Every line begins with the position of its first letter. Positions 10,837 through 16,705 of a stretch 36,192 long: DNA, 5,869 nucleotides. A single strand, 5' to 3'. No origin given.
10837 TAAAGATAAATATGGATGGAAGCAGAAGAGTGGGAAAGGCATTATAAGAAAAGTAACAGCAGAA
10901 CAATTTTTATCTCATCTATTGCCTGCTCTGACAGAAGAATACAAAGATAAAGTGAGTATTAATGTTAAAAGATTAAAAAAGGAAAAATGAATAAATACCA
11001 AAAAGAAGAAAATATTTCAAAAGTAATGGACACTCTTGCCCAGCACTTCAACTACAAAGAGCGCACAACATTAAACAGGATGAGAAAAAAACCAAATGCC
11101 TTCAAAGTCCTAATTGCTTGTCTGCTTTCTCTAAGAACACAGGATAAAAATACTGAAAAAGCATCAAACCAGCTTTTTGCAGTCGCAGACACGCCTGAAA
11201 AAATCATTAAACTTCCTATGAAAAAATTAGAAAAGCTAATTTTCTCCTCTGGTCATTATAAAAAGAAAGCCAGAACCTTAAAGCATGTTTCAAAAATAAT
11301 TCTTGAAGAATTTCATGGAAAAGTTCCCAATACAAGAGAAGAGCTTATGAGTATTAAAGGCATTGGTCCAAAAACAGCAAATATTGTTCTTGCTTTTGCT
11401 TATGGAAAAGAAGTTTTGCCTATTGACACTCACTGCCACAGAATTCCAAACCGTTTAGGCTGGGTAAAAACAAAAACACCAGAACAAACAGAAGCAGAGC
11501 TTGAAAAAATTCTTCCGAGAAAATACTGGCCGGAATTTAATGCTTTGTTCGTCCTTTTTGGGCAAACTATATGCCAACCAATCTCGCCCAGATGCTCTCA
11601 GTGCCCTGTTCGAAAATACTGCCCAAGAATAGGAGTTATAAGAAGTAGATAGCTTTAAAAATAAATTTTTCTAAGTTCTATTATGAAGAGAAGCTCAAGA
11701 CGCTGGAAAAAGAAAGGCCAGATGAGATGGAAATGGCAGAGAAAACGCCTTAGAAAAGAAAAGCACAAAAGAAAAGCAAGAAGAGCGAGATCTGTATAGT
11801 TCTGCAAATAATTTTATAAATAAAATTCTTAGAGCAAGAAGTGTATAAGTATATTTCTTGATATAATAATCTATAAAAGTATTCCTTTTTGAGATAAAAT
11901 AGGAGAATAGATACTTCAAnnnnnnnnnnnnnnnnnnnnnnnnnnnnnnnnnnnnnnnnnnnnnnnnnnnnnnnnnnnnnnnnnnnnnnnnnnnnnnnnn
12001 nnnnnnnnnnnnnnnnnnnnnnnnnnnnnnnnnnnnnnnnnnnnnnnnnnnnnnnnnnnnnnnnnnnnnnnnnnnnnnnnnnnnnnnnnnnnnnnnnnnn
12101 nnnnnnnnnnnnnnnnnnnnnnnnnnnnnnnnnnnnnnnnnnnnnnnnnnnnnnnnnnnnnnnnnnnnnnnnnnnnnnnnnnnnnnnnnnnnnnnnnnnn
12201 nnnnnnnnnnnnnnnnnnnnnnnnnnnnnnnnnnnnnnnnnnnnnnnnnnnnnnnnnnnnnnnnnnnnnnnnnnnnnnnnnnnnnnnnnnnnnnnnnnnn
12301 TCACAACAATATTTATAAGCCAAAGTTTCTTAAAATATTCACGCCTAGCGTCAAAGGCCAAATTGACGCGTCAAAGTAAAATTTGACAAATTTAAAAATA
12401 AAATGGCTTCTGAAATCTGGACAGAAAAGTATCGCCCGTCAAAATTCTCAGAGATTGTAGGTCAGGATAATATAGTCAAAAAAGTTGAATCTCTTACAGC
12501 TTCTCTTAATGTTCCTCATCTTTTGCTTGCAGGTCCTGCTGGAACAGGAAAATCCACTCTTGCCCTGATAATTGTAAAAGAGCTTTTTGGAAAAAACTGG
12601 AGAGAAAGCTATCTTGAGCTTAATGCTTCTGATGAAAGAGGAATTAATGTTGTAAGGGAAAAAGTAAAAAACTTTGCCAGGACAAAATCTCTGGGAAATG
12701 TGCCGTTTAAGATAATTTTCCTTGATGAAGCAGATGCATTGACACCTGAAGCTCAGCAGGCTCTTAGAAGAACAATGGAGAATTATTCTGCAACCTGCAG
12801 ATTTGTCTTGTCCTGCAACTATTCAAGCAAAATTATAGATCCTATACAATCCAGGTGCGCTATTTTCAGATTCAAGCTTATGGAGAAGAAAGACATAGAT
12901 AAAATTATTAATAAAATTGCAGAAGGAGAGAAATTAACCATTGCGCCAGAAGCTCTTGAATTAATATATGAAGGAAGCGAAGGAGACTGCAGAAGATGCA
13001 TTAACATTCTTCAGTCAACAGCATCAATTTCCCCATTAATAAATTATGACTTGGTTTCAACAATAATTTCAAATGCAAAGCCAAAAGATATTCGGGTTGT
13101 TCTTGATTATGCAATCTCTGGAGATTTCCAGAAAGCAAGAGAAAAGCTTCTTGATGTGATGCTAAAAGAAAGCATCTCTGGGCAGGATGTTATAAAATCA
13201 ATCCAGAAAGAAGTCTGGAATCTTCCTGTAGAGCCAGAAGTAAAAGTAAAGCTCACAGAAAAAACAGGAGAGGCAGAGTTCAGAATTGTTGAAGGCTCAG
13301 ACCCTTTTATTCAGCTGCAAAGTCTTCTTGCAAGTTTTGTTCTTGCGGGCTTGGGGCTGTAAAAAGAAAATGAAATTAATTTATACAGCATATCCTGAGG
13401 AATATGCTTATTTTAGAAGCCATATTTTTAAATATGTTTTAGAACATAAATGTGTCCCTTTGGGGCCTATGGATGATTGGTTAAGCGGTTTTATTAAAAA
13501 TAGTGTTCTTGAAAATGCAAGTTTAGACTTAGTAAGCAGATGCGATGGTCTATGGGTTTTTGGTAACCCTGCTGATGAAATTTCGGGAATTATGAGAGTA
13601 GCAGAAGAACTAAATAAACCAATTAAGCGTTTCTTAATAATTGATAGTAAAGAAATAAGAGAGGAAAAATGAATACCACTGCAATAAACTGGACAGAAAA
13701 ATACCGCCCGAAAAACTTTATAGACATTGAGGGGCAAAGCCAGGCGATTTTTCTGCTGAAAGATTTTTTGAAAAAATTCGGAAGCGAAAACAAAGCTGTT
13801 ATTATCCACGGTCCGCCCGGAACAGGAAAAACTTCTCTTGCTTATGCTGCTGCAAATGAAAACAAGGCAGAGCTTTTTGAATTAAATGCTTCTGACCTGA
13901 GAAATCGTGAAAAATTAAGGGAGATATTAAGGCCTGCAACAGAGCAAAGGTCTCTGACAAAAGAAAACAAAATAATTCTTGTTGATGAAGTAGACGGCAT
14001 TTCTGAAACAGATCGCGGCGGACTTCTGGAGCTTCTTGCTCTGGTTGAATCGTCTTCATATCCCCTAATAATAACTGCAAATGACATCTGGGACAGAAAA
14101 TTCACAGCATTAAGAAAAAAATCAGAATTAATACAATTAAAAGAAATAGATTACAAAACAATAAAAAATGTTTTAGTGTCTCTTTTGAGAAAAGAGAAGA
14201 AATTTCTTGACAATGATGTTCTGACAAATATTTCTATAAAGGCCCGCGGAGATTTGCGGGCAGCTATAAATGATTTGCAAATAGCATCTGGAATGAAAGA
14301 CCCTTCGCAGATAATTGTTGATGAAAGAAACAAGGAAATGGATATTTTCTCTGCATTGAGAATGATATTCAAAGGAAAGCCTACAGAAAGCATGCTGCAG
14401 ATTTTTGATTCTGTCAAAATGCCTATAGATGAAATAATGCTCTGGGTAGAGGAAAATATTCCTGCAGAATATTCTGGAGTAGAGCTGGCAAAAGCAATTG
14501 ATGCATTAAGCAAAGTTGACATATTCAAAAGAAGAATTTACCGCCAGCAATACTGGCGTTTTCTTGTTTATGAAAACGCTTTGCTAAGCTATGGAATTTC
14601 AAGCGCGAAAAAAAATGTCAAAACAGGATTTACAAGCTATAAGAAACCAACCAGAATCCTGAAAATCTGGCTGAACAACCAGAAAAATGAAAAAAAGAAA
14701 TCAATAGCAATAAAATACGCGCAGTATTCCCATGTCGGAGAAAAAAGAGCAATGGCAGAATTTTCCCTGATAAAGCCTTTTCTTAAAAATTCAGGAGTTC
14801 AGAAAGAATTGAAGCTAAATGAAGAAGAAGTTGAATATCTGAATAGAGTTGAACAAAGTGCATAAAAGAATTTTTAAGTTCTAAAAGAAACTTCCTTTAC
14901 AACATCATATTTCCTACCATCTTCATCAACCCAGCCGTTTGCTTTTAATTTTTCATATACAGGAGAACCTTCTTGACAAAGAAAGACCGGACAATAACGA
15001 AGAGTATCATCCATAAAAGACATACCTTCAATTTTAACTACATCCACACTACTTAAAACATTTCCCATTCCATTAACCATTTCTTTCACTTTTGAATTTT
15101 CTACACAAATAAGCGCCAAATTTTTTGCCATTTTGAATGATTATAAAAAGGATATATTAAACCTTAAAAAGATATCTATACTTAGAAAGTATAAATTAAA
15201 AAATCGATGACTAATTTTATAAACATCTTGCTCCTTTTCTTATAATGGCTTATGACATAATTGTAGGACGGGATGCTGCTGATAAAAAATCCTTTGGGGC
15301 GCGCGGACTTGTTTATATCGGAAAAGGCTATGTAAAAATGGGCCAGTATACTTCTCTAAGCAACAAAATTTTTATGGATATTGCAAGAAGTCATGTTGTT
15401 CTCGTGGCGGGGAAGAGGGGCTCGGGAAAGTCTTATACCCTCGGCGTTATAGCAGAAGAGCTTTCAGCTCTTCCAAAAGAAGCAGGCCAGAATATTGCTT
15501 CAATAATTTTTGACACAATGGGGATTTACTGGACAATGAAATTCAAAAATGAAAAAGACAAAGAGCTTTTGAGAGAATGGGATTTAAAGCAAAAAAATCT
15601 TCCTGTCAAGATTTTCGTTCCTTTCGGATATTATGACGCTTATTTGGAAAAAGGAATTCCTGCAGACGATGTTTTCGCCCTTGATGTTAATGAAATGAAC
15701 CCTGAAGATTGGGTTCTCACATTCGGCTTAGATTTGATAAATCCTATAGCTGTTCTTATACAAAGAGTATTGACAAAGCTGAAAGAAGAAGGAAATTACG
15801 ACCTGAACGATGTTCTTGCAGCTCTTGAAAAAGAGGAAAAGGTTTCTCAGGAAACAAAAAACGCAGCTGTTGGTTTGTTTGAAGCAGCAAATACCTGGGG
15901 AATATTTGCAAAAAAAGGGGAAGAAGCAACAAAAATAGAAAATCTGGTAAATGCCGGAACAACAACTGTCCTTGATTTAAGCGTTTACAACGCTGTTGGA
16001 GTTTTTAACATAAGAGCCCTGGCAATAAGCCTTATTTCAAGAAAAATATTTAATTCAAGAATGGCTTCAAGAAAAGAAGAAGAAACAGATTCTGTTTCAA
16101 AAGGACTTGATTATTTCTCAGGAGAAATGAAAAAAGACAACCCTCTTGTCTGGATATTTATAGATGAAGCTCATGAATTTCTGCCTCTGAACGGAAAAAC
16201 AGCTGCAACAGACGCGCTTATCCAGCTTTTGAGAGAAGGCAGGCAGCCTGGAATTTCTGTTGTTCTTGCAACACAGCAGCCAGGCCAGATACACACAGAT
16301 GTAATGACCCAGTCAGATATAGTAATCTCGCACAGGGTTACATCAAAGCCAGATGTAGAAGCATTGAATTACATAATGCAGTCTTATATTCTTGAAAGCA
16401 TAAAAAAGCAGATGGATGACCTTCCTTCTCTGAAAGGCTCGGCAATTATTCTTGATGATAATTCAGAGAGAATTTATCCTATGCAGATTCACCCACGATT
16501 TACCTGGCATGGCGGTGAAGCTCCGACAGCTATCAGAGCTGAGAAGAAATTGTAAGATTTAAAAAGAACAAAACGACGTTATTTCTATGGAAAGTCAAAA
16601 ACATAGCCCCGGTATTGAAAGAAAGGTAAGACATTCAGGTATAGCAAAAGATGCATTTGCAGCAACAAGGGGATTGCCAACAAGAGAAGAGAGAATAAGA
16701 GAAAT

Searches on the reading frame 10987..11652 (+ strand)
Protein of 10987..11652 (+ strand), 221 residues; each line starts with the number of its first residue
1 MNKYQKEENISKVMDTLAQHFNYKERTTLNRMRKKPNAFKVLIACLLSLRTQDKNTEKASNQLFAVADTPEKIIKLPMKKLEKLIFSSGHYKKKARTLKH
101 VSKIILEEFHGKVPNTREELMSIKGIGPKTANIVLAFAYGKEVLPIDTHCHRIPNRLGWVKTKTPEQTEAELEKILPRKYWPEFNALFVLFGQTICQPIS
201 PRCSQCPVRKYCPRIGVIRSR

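Call 50: search_protein_families(library=pfam, proteins=[window:10987-11652:+], max_evalue=0.001)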
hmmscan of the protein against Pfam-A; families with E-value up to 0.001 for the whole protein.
window:10987-11652:+ (221 aa): 3 families
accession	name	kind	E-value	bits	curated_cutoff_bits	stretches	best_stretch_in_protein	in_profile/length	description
PF00730.31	HhH-GPD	-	6e-21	75.3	26.2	1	43-177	1-107/108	HhH-GPD superfamily base excision DNA repair protein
PF00633.29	HHH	-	9.4e-10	38.3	24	1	109-137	2-30/30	Helix-hairpin-helix motif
PF22175.2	Ogg-HhH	-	5.6e-05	23.2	27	1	27-169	9-154/173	8-oxoguanine DNA glycosylase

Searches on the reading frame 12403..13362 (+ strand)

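Call 50: search_protein_families(library=pfam, proteins=[window:12403-13362:+], max_evalue=0.001)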
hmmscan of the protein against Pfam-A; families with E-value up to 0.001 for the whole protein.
window:12403-13362:+ (319 aa): 14 families
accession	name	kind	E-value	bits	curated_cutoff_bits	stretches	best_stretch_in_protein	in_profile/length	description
PF08542.16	Rep_fac_C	-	3.3e-19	69.5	23.6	1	226-311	2-88/88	Replication factor C C-terminal domain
PF00004.35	AAA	-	6.9e-16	59.3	21.2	1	40-155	1-126/131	ATPase family associated with various cellular activities (AAA)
PF13177.12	DNA_pol3_delta2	-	3.5e-11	43.8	27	1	42-159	24-159/161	DNA polymerase III, delta subunit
PF25361.1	AAA_lid_RFC1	-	5.1e-08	32.7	34.9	1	164-216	3-55/59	RFC1-like, AAA+ ATPase lid domain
PF05496.18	RuvB_N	-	8.2e-08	32.6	27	1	11-129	2-112/159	Holliday junction DNA helicase RuvB P-loop domain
PF13173.12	AAA_14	-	1.2e-06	29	27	1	40-137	5-96/129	AAA domain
PF25199.1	nSTAND_NTPase5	-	2.1e-06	28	34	1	22-140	26-134/145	Novel STAND NTPase 5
PF13191.12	AAA_16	-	1.2e-05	26.3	32.6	0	20-61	4-48/167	AAA ATPase domain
PF01078.27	Mg_chelatase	-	2e-05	24.5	20.3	0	15-73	2-57/207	Magnesium chelatase, subunit ChlI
PF03215.21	Rad17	-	2.7e-05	24.6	23.8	1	4-63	7-71/186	Rad17 P-loop domain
PF21960.2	RCF1-5-like_lid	-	0.00011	22.5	27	1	167-207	1-42/43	RCF1/5-like, AAA+ ATPase lid domain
PF13401.12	AAA_22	-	0.00022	22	27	0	39-61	7-29/130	AAA domain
PF07728.20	AAA_5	-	0.0006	20.3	22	0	39-127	1-92/139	AAA domain (dynein-related subfamily)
PF16193.11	AAA_assoc_2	-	0.00076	20.1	34.3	0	176-208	3-35/81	AAA C-terminal domain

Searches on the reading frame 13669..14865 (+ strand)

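Call 50: search_protein_families(library=pfam, proteins=[window:13669-14865:+], max_evalue=0.001)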
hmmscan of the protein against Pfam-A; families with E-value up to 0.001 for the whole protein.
window:13669-14865:+ (398 aa): 11 families
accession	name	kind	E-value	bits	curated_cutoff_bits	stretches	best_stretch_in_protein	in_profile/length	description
PF00004.35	AAA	-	4.8e-17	63.1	21.2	1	44-142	1-113/131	ATPase family associated with various cellular activities (AAA)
PF13173.12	AAA_14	-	2.7e-07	31.1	27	1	41-113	2-76/129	AAA domain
PF14532.12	Sigma54_activ_2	-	2e-06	28.5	25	1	22-155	2-125/138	Sigma-54 interaction domain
PF20720.3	nSTAND3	-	6e-06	26.5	27.2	1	39-108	15-74/155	Novel STAND NTPase 3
PF13191.12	AAA_16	-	1.1e-05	26.5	32.6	0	29-64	11-47/167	AAA ATPase domain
PF05496.18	RuvB_N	-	1.2e-05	25.5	27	1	13-112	2-97/159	Holliday junction DNA helicase RuvB P-loop domain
PF13401.12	AAA_22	-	1.4e-05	25.9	27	0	41-83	5-50/130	AAA domain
PF07728.20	AAA_5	-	0.0002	21.8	22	1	44-112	2-79/139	AAA domain (dynein-related subfamily)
PF21960.2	RCF1-5-like_lid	-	0.00022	21.5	27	1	174-206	8-41/43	RCF1/5-like, AAA+ ATPase lid domain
PF00910.28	RNA_helicase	-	0.00092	20.1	21.5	0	44-135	1-84/105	RNA helicase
PF13086.12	AAA_11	-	0.00095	19.5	27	0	35-65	11-41/257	AAA domain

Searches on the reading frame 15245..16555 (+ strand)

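Call 50: search_protein_families(library=pfam, proteins=[window:15245-16555:+], max_evalue=0.001)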
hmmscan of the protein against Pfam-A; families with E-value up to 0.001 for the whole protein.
window:15245-16555:+ (436 aa): 6 families
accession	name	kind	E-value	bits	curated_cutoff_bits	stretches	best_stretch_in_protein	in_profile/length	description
PF01935.23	DUF87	-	1.9e-09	38.4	23.2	1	50-248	24-204/220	Helicase HerA, central domain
PF05872.18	HerA_C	-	1.4e-07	31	22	0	297-375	254-333/502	Helicase HerA-like C-terminal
PF05707.18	Zot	-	6.3e-07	29.5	20.3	1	302-363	83-145/197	Zonular occludens toxin (Zot)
PF00004.35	AAA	-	7.9e-06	26.8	21.2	0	291-360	49-126/131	ATPase family associated with various cellular activities (AAA)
PF10412.15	TrwB_AAD_bind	-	4.6e-05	22.9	20.5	0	299-350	243-287/387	Type IV secretion-system coupling protein DNA-binding domain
PF13191.12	AAA_16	-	0.00078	20.4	32.6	0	48-74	23-49/167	AAA ATPase domain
